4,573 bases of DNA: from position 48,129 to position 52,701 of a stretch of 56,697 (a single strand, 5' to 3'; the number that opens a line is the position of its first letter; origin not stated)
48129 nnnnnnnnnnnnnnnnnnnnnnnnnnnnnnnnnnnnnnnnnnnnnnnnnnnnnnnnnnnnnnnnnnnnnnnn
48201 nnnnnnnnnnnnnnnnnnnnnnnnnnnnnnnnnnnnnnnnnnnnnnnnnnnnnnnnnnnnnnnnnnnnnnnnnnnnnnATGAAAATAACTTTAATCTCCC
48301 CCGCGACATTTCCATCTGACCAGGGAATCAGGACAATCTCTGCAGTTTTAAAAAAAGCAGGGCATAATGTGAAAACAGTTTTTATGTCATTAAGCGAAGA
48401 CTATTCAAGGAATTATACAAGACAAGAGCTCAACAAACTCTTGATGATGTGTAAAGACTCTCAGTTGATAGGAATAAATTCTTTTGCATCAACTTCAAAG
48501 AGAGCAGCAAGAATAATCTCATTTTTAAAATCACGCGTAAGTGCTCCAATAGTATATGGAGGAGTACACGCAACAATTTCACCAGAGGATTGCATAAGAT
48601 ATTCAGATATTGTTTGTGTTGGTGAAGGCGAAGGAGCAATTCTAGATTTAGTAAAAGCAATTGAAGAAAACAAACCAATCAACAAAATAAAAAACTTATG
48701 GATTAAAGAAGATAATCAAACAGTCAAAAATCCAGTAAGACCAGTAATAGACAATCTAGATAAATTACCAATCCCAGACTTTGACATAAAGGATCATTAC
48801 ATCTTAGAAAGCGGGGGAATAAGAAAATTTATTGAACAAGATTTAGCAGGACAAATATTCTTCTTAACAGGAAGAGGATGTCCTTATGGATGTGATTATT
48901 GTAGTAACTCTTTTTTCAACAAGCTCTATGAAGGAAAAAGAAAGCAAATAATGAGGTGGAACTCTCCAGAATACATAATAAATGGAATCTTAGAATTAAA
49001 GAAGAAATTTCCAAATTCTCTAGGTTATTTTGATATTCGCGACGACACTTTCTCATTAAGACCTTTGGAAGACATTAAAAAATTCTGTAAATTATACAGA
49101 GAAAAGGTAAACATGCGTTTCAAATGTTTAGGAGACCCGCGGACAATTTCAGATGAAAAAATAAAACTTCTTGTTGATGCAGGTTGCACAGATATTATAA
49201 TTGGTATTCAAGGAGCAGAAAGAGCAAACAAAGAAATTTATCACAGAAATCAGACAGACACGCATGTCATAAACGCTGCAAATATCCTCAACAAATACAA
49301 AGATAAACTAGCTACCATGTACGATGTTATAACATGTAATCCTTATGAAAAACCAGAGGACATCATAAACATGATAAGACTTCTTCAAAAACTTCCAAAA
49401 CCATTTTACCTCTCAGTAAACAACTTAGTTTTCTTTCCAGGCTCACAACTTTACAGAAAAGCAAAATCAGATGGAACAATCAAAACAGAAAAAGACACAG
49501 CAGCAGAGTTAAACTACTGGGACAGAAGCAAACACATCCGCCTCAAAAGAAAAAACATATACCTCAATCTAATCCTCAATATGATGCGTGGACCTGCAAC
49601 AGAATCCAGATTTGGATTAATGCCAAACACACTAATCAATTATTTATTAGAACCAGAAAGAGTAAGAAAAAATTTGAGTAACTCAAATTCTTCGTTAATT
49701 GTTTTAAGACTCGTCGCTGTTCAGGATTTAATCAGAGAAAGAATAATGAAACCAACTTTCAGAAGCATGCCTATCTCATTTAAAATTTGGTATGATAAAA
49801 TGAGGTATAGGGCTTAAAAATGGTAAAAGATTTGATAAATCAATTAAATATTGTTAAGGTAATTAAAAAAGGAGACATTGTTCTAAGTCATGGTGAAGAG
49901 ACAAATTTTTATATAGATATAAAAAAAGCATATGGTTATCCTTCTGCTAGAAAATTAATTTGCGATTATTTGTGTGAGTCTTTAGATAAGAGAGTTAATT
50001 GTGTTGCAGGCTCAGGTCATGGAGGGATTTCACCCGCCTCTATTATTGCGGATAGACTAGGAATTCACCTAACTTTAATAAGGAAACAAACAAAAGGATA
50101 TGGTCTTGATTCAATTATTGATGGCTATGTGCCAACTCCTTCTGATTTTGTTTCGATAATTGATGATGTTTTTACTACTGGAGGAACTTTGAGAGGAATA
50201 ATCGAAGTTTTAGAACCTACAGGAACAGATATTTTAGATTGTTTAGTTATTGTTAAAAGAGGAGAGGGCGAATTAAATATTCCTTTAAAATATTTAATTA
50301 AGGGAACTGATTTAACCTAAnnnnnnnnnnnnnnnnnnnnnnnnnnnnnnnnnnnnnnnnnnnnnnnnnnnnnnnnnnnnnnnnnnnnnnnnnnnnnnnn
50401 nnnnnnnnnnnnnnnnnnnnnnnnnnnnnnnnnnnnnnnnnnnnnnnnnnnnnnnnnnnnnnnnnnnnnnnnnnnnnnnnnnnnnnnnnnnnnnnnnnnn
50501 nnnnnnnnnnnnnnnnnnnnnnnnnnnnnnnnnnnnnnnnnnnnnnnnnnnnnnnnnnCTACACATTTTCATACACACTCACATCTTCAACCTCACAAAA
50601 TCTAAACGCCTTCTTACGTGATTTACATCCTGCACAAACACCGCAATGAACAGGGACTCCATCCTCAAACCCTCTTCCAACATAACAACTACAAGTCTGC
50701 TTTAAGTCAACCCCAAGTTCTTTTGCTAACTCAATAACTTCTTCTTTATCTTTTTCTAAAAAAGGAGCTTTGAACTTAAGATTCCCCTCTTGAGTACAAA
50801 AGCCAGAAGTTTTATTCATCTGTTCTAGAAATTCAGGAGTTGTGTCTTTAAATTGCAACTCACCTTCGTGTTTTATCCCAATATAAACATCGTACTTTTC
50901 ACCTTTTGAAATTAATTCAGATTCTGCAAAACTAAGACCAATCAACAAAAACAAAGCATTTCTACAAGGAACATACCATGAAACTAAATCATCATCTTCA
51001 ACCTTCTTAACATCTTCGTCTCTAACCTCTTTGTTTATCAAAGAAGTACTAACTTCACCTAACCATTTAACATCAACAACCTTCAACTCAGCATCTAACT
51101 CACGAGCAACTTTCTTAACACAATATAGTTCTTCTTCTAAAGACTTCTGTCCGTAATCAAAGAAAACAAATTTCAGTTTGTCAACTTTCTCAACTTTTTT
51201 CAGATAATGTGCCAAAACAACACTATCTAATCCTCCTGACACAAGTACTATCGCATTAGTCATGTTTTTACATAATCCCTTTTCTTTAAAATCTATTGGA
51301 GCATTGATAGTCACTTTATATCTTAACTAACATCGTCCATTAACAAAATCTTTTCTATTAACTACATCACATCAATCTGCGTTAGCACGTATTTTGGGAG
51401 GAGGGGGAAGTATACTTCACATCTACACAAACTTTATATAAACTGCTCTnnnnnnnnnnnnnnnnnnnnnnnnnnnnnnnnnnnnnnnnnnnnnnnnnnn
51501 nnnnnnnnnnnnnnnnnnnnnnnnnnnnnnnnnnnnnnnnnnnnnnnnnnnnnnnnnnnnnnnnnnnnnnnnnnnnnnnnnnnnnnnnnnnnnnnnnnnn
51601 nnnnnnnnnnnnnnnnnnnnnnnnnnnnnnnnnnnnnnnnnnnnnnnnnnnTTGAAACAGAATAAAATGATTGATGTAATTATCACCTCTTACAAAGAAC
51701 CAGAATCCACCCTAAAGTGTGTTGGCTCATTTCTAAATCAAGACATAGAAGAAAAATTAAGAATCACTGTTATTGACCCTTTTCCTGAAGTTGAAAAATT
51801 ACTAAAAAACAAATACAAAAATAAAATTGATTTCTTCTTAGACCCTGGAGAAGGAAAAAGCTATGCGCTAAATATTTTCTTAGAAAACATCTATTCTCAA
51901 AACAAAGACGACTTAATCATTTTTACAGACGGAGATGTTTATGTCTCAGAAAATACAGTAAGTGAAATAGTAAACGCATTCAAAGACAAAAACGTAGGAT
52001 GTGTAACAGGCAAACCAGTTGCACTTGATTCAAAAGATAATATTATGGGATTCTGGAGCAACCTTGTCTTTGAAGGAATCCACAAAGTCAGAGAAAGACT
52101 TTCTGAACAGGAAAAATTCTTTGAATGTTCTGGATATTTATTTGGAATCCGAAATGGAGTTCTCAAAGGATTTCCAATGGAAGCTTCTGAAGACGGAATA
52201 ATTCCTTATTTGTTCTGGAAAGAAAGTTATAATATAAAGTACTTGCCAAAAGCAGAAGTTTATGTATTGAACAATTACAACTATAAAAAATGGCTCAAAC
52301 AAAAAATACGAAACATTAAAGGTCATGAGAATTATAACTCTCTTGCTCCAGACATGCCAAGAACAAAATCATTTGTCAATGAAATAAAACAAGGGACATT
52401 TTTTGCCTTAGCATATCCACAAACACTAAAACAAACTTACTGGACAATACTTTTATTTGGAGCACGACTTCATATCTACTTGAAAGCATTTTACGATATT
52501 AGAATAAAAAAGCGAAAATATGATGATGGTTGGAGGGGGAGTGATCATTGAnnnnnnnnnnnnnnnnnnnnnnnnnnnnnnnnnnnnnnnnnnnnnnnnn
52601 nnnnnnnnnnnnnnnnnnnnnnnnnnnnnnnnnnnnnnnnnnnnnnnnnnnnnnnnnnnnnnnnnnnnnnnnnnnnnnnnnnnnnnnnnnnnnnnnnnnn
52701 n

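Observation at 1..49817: Extreme concentration of radical SAM enzymes (13 complete + 1 truncated) in one about 50-kb island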

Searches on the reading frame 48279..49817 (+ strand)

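Call 4: search_protein_families(library=pfam, proteins=[window:48279-49817:+], max_evalue=0.01)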
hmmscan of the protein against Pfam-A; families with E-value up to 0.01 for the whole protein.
window:48279-49817:+ (512 aa): 3 families
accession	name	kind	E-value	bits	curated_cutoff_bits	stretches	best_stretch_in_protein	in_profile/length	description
PF04055.27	Radical_SAM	-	8.6e-15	55.7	29.5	1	197-369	3-166/166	Radical SAM superfamily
PF02310.24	B12-binding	-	1.7e-11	44.4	32.1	1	2-124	2-120/121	B12 binding domain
PF19864.5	Radical_SAM_N2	-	6e-06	26.2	29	1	85-136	81-133/151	Radical SAM proteins, N-terminal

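Call 10: search_protein_families(library=ncbifam, proteins=[window:48279-49817:+], max_evalue=0.001)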
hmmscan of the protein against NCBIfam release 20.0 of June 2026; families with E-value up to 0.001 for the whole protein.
window:48279-49817:+ (512 aa): 20 families
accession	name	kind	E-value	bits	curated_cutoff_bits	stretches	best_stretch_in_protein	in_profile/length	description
TIGR04072.2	rSAM_ladder_B12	equivalog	3.7e-27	95.1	360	2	196-414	184-391/443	lipid biosynthesis B12-binding/radical SAM protein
TIGR04013.1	B12_SAM_MJ_1487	hypoth_equivalog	3.4e-24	85.4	251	2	26-152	7-135/382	TIGR04013 family B12-binding domain/radical SAM domain-containing protein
TIGR02026.1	BchE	equivalog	1.7e-23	83.2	481.35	1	15-402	23-394/497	magnesium-protoporphyrin IX monomethyl ester anaerobic oxidative cyclase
TIGR03471.1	HpnJ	equivalog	9.1e-20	71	577.6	1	48-408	56-400/472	hopanoid biosynthesis associated radical SAM protein HpnJ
TIGR04479.1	bcpD_PhpK_rSAM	subfamily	2.3e-16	59.3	600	1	112-377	175-414/504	PhpK family radical SAM P-methyltransferase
NF050148.1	rSAM_ApyD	equivalog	2.7e-16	59.1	750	1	16-369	27-363/645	RiPP biosynthesis radical SAM protein ApyD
NF038361.1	rSAM_Sden_1168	equivalog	2.5e-14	52.7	575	1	75-405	159-483/560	Sden_1168 family B12-binding radical SAM P-methyltransferase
TIGR04385.1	B12_rSAM_cofa1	equivalog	3.5e-14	52.9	450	1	16-408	22-407/438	B12 lower ligand biosynthesis radical SAM protein BzaD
TIGR04190.1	B12_SAM_Ta0216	equivalog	5.3e-13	48.4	500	1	16-242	39-268/554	TIGR04190 family B12-binding domain/radical SAM domain protein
TIGR03975.1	rSAM_ocin_1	subfamily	2.1e-11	43.1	281.85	1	106-372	179-430/606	RiPP maturation radical SAM C-methyltransferase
NF033712.0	B12_rSAM_KedN5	subfamily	7.7e-10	37.6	700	1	87-208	90-211/624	KedN5 family methylcobalamin-dependent radical SAM C-methyltransferase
TIGR04295.1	B12_rSAM_oligo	hypoth_equivalog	4.6e-07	28.9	400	1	87-331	100-323/422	TIGR04295 family B12-binding domain-containing radical SAM protein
TIGR04014.1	B12_SAM_MJ_0865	equivalog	8.8e-07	28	360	1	3-241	2-202/434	methyl-coenzyme M reductase glutamine C-methyltransferase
TIGR04367.1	HpnR_B12_rSAM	equivalog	1.9e-06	26.7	650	1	16-218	24-213/490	hopanoid C-3 methylase HpnR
NF040542.1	rSAM_RCCLKC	equivalog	2.8e-06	26.7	450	1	60-220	50-205/423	arsinothricin biosynthesis radical SAM protein ArsL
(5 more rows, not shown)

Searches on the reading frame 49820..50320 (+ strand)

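Call 8: search_protein_families(library=pfam, proteins=[window:49820-50320:+], max_evalue=0.01)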
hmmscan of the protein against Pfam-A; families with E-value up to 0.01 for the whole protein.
window:49820-50320:+ (166 aa): 1 family
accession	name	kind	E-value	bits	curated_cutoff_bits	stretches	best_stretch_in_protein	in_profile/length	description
PF00156.33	Pribosyltran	-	2.5e-08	33.8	26.3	1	113-153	92-132/158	Phosphoribosyl transferase domain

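Call 61: search_protein_families(library=padloc, proteins=[window:49820-50320:+], max_evalue=0.01)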
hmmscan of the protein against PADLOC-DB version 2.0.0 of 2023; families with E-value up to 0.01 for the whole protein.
window:49820-50320:+ (166 aa): 0 families

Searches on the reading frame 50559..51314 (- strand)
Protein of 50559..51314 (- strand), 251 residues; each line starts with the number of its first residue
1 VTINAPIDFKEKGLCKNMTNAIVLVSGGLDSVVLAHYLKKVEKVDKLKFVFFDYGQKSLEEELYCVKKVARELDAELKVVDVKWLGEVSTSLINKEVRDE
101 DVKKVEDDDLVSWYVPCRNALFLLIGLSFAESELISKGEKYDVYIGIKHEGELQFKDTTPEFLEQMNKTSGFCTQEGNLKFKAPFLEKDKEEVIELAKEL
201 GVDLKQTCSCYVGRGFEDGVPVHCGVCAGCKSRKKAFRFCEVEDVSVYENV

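Call 8: search_protein_families(library=pfam, proteins=[window:50559-51314:-], max_evalue=0.01)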
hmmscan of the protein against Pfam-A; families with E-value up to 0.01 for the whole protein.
window:50559-51314:- (251 aa): 5 families
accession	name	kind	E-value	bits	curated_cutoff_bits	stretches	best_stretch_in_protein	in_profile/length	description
PF06508.19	QueC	-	1.3e-45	155.9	22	1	21-238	2-207/210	Queuosine biosynthesis protein QueC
PF01171.26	ATP_bind_3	-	1.5e-07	31.8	27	1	22-98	3-81/182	PP-loop family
PF02540.23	NAD_synthase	-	0.00028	20.5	21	1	13-97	12-96/242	NAD synthase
PF01507.26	PAPS_reduct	-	0.00059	20.3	22.5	1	21-81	2-59/175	Phosphoadenosine phosphosulfate reductase domain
PF02568.20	ThiI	-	0.0012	19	20.5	0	20-75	5-61/197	Thiamine biosynthesis protein (ThiI)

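Call 13: search_dna_similar(query=window:50559-51314:-, collection=plasmids, mode=protein, max_rows=5)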
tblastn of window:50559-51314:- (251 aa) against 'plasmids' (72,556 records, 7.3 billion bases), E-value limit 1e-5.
Records with a match: 218; places in all: 220; records where one place covers at least 80% of the query: 62.
Best place of each record, by identity: <60% 218.
By first word of the organism name: Sinorhizobium 77; Rhizobium 33; Halobacterium 14; Ensifer 9; Paracoccus 8; Bacillus 7; Escherichia 6; Mesorhizobium 6; Acinetobacter 4; Halorubrum 3; and 40 more.
By predicted mobility (MOB-suite, as given by PLSDB): non-mobilizable 123; mobilizable 62; conjugative 33.
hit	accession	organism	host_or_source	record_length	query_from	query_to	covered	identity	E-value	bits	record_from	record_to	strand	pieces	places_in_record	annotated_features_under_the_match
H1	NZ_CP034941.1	Halorubrum ezzemoulense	Cell Culture,Hypersaline Lake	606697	17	248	92%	29.1%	3e-15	82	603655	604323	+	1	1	queC: 7-cyano-7-deazaguanine synthase QueC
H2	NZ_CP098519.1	Haloplanus sp. HW8-1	cell culture,salt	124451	49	248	80%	32.2%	6e-16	84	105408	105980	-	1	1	queC: 7-cyano-7-deazaguanine synthase QueC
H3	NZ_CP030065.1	Halorubrum sp. PV6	salt water,water sample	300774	39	248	84%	29.7%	2e-14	80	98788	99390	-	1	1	queC: 7-cyano-7-deazaguanine synthase QueC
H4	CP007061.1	Halobacterium sp. DL1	-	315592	39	248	84%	29.2%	1e-13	77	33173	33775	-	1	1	7-cyano-7-deazaguanine synthase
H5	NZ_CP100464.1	Salinigranum marinum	cell culture,Saline soil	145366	49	248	80%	30.7%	3e-15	82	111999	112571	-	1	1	queC: 7-cyano-7-deazaguanine synthase QueC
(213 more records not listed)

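Call 61: search_protein_families(library=padloc, proteins=[window:50559-51314:-], max_evalue=0.01)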
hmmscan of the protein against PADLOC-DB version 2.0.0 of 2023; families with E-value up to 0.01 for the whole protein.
window:50559-51314:- (251 aa): 3 families
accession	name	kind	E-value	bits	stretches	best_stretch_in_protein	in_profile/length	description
PDLC00911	QueC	-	4.4e-29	100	2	115-235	78-183/190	QueC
PDLC02782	SspD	-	1.4e-05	22.9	1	22-78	3-58/277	SspD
PDLC02214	QatC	-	0.00014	18.9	1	14-249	144-374/453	-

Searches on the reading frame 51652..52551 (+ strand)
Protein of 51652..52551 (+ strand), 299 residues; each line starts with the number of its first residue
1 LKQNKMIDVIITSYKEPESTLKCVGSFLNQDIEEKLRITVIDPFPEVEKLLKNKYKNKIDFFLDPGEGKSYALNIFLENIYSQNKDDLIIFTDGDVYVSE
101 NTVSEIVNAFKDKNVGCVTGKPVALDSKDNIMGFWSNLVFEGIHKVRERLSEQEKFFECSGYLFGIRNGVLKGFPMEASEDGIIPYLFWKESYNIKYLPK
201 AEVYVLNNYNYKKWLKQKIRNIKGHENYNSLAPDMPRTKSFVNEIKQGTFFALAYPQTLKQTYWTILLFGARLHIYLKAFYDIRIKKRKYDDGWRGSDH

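Call 8: search_protein_families(library=pfam, proteins=[window:51652-52551:+], max_evalue=0.01)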
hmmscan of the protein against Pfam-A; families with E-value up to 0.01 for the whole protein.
window:51652-52551:+ (299 aa): 5 families
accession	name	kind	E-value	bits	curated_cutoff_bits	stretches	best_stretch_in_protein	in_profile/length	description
PF13641.12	Glyco_tranf_2_3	-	2.9e-13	50.8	27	1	7-223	3-229/230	Glycosyltransferase like family 2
PF00535.33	Glycos_transf_2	-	2.4e-12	47.5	23.3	1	9-171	2-164/168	Glycosyl transferase family 2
PF13506.12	Glyco_transf_21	-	1.2e-06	28.5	21.7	1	78-139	23-80/174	Glycosyl transferase family 21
PF13632.12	Glyco_trans_2_3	-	0.00048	20.4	27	1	89-229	2-145/198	Glycosyl transferase family group 2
PF20202.4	DUF6564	-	0.0017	18.5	25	1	21-123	31-123/230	Domain of unknown function (DUF6564)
